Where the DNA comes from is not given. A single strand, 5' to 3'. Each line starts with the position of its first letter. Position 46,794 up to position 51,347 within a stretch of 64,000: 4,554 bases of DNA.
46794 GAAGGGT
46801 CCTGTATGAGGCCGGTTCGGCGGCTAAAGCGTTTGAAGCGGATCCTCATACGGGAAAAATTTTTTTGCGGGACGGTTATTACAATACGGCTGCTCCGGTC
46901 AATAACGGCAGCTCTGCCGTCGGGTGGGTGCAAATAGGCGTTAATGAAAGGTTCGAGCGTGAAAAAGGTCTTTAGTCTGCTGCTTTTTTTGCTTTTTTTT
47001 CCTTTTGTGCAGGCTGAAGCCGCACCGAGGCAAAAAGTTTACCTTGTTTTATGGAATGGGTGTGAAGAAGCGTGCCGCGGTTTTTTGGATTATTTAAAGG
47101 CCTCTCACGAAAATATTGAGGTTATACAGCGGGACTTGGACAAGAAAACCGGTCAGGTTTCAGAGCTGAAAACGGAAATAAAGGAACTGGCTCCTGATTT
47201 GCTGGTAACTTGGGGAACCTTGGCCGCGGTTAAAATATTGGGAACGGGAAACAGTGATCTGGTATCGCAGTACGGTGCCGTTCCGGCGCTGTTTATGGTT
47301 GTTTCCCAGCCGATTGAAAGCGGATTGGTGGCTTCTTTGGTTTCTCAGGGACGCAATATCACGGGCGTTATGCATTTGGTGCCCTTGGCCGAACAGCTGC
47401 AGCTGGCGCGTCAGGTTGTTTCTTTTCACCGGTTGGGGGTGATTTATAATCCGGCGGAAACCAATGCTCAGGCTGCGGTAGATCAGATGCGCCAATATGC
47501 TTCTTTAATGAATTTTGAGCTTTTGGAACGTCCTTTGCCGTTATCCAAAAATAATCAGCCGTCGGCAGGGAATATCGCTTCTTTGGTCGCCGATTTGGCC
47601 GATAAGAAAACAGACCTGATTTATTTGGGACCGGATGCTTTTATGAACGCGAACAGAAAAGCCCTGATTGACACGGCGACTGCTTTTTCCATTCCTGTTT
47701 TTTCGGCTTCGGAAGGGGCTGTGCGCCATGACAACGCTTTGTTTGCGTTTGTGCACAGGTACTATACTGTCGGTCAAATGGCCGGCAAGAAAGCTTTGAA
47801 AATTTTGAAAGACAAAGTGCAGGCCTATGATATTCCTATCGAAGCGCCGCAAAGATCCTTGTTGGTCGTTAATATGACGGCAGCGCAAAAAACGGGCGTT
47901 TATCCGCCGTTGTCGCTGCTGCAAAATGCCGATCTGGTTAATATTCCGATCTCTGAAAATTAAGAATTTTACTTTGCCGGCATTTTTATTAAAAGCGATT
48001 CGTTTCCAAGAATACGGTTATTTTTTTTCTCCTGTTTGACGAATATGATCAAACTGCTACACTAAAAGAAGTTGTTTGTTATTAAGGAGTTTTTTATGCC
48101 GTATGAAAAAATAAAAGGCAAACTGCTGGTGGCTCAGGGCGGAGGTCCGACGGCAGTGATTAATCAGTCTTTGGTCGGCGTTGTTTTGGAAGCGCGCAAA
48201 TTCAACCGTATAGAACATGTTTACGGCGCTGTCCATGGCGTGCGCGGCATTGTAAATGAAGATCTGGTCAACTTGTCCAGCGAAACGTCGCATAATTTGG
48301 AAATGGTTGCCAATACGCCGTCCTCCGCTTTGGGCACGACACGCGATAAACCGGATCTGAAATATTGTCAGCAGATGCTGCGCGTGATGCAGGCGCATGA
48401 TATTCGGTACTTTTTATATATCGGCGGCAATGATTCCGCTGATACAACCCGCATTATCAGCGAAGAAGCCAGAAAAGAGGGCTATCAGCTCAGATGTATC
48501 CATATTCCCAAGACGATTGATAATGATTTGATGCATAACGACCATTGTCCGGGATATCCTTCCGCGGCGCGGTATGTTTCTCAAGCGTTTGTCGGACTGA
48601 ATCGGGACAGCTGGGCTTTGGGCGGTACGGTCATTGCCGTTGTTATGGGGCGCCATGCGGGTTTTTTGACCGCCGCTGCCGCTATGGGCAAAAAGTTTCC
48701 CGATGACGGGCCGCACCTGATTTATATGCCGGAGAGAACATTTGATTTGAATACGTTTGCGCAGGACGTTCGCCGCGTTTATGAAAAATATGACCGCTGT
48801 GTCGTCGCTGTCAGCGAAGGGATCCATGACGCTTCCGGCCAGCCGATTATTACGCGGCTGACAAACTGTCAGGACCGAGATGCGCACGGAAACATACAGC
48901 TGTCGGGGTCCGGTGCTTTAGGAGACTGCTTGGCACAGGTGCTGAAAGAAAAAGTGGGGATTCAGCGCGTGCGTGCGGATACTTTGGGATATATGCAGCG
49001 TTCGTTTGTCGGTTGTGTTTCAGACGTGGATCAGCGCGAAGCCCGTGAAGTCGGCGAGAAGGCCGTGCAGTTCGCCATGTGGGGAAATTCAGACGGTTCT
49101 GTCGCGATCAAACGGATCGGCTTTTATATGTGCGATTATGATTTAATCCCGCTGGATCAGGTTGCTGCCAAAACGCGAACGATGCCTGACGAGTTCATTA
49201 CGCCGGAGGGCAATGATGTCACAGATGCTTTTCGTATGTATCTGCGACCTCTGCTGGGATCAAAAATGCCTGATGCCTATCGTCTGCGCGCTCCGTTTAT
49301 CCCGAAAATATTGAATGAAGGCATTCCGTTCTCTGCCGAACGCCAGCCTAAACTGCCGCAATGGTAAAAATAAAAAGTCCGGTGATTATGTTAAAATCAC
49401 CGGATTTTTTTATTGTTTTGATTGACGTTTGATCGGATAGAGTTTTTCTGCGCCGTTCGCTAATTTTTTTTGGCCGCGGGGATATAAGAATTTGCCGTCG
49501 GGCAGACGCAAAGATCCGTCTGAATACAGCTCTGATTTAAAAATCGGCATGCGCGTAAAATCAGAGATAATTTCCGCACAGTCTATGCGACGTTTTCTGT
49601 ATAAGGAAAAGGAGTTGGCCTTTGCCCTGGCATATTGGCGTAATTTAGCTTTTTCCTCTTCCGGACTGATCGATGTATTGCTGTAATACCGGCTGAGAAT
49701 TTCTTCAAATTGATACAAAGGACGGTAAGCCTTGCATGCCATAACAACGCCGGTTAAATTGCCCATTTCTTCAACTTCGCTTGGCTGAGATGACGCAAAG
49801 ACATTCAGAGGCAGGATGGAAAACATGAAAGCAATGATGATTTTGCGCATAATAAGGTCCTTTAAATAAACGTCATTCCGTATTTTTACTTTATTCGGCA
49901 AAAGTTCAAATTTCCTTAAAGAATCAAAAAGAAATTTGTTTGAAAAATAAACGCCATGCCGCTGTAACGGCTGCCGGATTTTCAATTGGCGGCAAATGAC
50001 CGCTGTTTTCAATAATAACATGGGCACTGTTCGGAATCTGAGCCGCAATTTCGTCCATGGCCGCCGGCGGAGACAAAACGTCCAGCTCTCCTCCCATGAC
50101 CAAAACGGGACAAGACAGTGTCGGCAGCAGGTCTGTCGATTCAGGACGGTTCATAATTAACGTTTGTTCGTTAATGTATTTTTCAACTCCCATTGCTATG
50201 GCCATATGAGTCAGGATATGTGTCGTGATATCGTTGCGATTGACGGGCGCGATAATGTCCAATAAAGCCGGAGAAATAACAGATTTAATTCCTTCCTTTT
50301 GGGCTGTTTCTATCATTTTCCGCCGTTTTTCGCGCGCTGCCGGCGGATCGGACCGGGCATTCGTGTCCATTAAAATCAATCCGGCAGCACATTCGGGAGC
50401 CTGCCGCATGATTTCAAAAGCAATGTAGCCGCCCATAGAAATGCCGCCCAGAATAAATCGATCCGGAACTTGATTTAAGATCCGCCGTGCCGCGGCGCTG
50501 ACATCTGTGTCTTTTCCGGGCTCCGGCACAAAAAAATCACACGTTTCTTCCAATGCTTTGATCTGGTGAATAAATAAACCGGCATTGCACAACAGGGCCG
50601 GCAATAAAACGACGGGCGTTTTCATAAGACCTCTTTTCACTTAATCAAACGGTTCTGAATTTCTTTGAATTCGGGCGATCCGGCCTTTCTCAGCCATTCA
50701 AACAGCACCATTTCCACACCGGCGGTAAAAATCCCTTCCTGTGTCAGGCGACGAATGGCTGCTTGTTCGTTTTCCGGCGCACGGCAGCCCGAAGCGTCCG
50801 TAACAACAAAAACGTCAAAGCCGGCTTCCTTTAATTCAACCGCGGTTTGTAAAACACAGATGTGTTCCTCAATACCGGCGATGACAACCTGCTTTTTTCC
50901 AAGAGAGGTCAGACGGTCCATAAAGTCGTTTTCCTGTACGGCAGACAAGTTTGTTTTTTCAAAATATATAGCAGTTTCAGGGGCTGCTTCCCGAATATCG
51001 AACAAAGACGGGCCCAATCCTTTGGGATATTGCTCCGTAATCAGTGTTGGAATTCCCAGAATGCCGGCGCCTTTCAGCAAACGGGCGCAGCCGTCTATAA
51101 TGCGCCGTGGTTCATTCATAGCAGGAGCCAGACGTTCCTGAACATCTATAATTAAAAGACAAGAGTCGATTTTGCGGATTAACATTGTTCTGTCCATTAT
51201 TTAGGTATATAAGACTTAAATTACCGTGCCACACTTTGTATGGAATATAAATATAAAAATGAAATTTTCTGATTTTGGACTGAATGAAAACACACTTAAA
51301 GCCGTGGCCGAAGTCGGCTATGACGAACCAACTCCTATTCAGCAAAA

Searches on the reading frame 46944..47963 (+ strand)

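Call 39: search_protein_families(library=pfam, proteins=[window:46944-47963:+], max_evalue=0.001)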
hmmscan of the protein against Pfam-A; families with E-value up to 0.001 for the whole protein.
window:46944-47963:+ (339 aa): 1 family
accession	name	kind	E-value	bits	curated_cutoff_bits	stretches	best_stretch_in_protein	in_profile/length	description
PF04392.18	ABC_sub_bind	-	2.6e-29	102.8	25.9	1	40-330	13-290/293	ABC transporter substrate binding protein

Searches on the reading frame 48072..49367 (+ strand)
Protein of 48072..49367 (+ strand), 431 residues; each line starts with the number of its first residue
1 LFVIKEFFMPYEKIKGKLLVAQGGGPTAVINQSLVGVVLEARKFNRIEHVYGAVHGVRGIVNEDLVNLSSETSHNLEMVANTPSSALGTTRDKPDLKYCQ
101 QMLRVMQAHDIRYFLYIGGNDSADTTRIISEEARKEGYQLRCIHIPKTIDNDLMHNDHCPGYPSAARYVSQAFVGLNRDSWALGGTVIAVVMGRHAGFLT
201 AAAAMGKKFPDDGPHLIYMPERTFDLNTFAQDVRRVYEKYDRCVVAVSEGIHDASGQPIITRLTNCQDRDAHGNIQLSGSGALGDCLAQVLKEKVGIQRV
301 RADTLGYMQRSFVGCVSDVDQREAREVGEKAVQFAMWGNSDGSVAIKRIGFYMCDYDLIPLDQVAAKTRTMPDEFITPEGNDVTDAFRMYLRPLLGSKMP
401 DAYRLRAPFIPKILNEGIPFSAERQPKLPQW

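Call 39: search_protein_families(library=pfam, proteins=[window:48072-49367:+], max_evalue=0.001)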
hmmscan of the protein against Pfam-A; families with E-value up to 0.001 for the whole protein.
window:48072-49367:+ (431 aa): 1 family
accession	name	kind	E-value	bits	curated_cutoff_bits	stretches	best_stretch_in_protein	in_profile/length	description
PF00365.25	PFK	-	4.9e-52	177.4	30.9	1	18-334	2-276/277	Phosphofructokinase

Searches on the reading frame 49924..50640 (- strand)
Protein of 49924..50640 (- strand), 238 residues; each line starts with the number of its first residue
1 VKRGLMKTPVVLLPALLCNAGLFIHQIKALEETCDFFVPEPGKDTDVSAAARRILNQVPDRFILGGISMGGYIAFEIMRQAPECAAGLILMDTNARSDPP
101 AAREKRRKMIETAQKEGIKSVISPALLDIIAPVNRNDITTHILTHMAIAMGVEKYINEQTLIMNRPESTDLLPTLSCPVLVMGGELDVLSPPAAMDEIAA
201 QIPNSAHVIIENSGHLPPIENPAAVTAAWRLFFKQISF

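Call 39: search_protein_families(library=pfam, proteins=[window:49924-50640:-], max_evalue=0.001)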
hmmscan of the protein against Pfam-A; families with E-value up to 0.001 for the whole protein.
window:49924-50640:- (238 aa): 6 families
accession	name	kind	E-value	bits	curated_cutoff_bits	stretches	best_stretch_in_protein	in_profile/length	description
PF00561.26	Abhydrolase_1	-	2.2e-13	50.9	25.8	1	47-222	55-245/245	alpha/beta hydrolase fold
PF12697.13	Abhydrolase_6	-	7.8e-11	43.5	26.3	1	46-227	50-216/217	Alpha/beta hydrolase family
PF12146.15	Hydrolase_4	-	1.5e-07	31.4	27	1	46-205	61-220/239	Serine aminopeptidase, S33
PF08386.16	Abhydrolase_4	-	0.0004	20.9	21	1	176-227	34-85/103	TAP-like protein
PF20408.4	Abhydrolase_11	-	0.00059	20.1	27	0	50-89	63-103/193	Alpha/beta hydrolase domain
PF03096.20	Ndr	-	0.00086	18.5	23.3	0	62-234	101-277/283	Ndr family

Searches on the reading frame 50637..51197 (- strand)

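Call 39: search_protein_families(library=pfam, proteins=[window:50637-51197:-], max_evalue=0.001)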
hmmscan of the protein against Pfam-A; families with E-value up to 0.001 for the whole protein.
window:50637-51197:- (186 aa): 1 family
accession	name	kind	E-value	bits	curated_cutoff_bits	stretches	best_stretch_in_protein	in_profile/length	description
PF00857.26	Isochorismatase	-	2e-29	103.3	27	1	12-157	1-169/175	Isochorismatase domain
